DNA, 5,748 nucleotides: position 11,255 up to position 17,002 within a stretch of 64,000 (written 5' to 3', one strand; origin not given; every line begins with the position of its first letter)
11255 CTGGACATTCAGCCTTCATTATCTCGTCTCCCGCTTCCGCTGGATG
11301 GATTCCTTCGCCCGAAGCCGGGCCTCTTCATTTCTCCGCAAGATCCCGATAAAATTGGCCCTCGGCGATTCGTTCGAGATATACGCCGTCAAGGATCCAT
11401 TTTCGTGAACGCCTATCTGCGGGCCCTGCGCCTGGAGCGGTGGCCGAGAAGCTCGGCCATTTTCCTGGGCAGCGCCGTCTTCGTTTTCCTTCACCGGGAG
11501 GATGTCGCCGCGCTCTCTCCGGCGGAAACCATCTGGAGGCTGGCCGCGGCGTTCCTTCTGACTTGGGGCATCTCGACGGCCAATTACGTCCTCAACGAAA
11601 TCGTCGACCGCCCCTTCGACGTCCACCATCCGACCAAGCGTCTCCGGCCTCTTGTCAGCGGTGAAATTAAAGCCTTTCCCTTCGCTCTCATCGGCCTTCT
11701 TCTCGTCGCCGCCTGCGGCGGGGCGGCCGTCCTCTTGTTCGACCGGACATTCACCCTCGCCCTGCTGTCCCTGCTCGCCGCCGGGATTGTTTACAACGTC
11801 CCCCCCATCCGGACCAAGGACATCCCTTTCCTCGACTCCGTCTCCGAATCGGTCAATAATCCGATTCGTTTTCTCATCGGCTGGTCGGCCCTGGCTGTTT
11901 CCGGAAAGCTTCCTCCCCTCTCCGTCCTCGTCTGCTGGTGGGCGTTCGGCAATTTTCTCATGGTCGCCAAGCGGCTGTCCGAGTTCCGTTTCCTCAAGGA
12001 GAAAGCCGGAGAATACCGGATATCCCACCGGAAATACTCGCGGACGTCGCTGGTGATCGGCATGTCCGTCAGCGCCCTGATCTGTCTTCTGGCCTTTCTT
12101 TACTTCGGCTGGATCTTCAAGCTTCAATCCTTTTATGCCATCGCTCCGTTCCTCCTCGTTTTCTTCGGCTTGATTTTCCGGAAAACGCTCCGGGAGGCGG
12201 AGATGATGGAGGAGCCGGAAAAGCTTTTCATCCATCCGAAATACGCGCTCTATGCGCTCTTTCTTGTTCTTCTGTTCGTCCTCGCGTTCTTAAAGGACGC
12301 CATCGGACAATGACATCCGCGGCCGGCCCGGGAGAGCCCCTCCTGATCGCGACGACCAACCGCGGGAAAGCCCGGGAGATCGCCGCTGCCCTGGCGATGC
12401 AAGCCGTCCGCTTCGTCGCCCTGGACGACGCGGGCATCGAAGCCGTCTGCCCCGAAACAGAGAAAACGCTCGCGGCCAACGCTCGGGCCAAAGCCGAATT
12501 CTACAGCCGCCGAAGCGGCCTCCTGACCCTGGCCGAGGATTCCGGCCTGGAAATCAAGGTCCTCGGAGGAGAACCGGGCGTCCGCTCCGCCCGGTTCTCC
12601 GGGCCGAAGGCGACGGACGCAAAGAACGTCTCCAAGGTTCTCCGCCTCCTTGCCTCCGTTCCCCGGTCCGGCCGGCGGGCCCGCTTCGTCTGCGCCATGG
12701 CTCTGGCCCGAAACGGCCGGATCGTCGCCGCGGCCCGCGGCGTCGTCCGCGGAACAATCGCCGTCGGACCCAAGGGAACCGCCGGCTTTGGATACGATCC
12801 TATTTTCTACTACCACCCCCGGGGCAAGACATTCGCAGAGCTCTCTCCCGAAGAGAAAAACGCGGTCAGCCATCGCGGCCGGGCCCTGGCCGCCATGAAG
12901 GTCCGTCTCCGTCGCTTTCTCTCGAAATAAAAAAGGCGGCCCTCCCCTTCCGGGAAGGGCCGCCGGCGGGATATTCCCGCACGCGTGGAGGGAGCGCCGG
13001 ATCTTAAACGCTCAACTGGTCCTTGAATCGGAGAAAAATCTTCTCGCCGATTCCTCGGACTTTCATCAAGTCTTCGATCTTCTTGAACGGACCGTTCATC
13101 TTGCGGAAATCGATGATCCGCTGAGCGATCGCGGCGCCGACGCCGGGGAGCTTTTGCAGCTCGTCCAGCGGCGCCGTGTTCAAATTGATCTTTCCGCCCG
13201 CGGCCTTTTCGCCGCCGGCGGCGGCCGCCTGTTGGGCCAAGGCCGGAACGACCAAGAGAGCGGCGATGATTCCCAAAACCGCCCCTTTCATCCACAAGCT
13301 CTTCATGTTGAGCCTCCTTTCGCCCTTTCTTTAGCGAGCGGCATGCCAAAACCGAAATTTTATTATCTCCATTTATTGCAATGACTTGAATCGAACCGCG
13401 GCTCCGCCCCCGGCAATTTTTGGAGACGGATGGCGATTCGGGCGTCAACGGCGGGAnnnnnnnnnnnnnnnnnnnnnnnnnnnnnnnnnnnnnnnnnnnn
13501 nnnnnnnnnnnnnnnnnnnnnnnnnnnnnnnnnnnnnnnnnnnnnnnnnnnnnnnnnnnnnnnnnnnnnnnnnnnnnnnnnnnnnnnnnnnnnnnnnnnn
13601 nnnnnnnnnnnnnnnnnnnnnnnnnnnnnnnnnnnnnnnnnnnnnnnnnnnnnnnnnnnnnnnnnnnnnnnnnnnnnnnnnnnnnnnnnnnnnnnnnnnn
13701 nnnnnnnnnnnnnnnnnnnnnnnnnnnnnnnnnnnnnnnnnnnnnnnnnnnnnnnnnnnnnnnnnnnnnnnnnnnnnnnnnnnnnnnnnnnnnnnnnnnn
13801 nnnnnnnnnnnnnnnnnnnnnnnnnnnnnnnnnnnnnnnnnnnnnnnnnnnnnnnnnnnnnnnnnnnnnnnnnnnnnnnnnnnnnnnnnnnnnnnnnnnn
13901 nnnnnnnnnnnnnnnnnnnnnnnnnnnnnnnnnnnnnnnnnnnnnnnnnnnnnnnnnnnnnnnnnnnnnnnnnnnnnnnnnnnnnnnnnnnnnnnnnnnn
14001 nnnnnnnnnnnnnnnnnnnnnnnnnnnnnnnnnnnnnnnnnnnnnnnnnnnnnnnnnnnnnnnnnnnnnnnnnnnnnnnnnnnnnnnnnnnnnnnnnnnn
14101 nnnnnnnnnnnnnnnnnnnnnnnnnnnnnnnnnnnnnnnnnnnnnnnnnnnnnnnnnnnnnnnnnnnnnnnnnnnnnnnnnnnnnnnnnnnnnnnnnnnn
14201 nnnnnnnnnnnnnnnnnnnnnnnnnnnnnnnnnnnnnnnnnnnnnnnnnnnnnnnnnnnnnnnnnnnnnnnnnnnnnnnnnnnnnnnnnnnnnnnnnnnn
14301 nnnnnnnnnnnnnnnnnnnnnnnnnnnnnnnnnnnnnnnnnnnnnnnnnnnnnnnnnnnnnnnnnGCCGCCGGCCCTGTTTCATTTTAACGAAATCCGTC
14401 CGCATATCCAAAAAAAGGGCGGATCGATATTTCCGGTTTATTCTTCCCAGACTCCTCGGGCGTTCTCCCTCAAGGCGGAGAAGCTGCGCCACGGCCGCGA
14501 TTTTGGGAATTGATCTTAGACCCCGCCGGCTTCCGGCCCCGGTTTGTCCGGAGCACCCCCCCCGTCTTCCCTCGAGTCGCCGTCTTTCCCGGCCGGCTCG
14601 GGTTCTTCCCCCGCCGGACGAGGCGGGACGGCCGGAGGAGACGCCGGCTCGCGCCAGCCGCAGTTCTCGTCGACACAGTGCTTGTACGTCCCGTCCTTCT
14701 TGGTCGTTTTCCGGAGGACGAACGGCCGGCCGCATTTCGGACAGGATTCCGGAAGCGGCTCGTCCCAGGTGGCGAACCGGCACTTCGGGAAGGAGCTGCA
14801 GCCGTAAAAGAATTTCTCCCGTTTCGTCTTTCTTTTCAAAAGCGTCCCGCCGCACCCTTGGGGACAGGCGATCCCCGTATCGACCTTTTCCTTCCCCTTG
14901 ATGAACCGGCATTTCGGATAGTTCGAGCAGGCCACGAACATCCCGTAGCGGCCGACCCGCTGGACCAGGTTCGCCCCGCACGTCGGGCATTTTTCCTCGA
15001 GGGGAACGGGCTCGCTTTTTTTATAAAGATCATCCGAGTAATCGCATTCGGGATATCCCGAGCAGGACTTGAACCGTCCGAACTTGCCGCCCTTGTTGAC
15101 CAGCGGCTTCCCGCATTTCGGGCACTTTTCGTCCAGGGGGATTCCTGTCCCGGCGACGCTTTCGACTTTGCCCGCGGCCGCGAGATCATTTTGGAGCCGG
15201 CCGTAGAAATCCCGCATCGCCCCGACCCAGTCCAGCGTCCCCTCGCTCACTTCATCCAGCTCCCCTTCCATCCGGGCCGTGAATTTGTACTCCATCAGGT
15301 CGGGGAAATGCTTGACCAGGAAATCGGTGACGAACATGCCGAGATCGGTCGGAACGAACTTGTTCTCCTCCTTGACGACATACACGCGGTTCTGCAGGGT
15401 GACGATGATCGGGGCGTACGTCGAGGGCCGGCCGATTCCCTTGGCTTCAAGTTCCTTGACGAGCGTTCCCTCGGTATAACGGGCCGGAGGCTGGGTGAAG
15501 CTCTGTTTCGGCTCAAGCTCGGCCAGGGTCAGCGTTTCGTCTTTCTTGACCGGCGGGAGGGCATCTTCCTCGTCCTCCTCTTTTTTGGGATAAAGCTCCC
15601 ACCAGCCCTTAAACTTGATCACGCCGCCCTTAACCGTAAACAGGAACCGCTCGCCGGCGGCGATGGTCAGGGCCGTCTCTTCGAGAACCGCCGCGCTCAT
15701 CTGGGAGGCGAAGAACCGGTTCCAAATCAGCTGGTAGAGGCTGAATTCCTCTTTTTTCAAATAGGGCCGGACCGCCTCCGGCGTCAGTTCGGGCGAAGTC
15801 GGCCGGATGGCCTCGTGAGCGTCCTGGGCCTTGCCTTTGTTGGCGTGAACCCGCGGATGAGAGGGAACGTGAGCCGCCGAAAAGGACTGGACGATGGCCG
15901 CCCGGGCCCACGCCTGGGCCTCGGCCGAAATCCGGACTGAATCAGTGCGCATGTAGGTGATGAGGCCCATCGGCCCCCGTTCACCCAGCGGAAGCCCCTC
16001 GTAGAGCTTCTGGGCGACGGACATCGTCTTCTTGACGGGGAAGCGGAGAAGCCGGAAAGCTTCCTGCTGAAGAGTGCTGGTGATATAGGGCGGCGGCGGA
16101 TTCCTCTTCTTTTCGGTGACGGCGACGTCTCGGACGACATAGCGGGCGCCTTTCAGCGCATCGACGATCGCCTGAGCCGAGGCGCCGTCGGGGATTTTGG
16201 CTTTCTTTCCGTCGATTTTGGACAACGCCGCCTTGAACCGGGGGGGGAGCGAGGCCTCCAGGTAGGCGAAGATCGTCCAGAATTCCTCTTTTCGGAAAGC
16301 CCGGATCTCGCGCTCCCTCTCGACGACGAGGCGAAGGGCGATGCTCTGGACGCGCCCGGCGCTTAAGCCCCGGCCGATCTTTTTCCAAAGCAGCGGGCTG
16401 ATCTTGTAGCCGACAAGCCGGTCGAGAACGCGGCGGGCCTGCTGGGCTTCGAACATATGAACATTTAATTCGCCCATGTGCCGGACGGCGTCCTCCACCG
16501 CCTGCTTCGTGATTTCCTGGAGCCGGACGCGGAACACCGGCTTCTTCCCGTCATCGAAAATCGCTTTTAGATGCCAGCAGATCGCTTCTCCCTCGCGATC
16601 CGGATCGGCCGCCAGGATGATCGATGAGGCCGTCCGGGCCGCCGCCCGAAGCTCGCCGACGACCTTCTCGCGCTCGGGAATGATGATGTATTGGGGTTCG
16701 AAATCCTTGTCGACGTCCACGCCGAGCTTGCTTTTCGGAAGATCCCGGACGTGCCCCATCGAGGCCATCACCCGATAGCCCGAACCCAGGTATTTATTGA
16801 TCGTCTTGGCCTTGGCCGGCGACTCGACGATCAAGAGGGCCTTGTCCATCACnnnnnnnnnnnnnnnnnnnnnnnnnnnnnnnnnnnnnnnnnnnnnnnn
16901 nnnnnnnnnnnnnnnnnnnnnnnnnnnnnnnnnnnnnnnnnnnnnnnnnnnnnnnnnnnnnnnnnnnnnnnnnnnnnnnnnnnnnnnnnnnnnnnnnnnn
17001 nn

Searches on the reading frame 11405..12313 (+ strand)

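Call 12: search_protein_families(library=ncbifam, proteins=[window:11405-12313:+])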
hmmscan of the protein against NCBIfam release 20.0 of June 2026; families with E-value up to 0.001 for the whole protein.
window:11405-12313:+ (302 aa): 12 families
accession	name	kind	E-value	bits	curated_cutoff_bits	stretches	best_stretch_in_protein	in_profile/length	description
NF008977.0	PRK12324.1-2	equivalog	5e-23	81.9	234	1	2-297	3-288/297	decaprenyl-phosphate phosphoribosyltransferase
NF008978.0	PRK12324.1-4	equivalog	1.7e-15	56.8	207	1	36-293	59-317/322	decaprenyl-phosphate phosphoribosyltransferase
NF006088.0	PRK08238.1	equivalog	1.5e-13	50.2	351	1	2-262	193-447/482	UbiA family prenyltransferase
NF009516.0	PRK12875.1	equivalog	2.6e-10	39.9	205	1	46-181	53-187/292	prenyltransferase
NF008976.0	PRK12324.1-1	equivalog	1e-09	38.2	474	1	37-247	50-255/306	decaprenyl-phosphate phosphoribosyltransferase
TIGR01473.1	cyoE_ctaB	equivalog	6.8e-09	35.9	210.3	1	42-290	33-278/281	heme o synthase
TIGR01474.1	ubiA_proteo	equivalog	1.1e-05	25.1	275.45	1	33-165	33-157/282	4-hydroxybenzoate octaprenyltransferase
NF009523.0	PRK12884.1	equivalog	1.6e-05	24.3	269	1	43-158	36-145/279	prenyltransferase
NF010119.0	PRK13595.1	equivalog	4.3e-05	23.2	248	1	50-178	53-181/292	prenyltransferase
TIGR01475.1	ubiA_other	subfamily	0.00013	21.6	180.8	1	38-289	34-276/282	UbiA-like polyprenyltransferase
TIGR01476.1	chlor_syn_BchG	subfamily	0.00021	20.8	212.3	1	40-139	33-131/283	(bacterio)chlorophyll synthase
NF005742.0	PRK07566.1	equivalog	0.00027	20.1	313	0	43-139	64-158/315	chlorophyll synthase ChlG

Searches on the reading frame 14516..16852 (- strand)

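Call 53: search_protein_families(library=pfam, proteins=[window:14516-16852:-], max_evalue=0.00001)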
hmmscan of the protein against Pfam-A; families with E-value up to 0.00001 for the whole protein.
window:14516-16852:- (778 aa): 3 families
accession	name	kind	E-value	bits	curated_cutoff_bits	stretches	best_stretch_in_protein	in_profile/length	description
PF01131.25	Topoisom_bac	-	9.9e-124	413.9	35.1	1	129-544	2-408/411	DNA topoisomerase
PF01396.24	Zn_ribbon_Top1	-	6.8e-40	135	32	3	620-652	2-34/39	Topoisomerase DNA binding C4 zinc finger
PF01751.28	Toprim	-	8.1e-21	74.5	23.1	1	6-114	2-96/96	Toprim domain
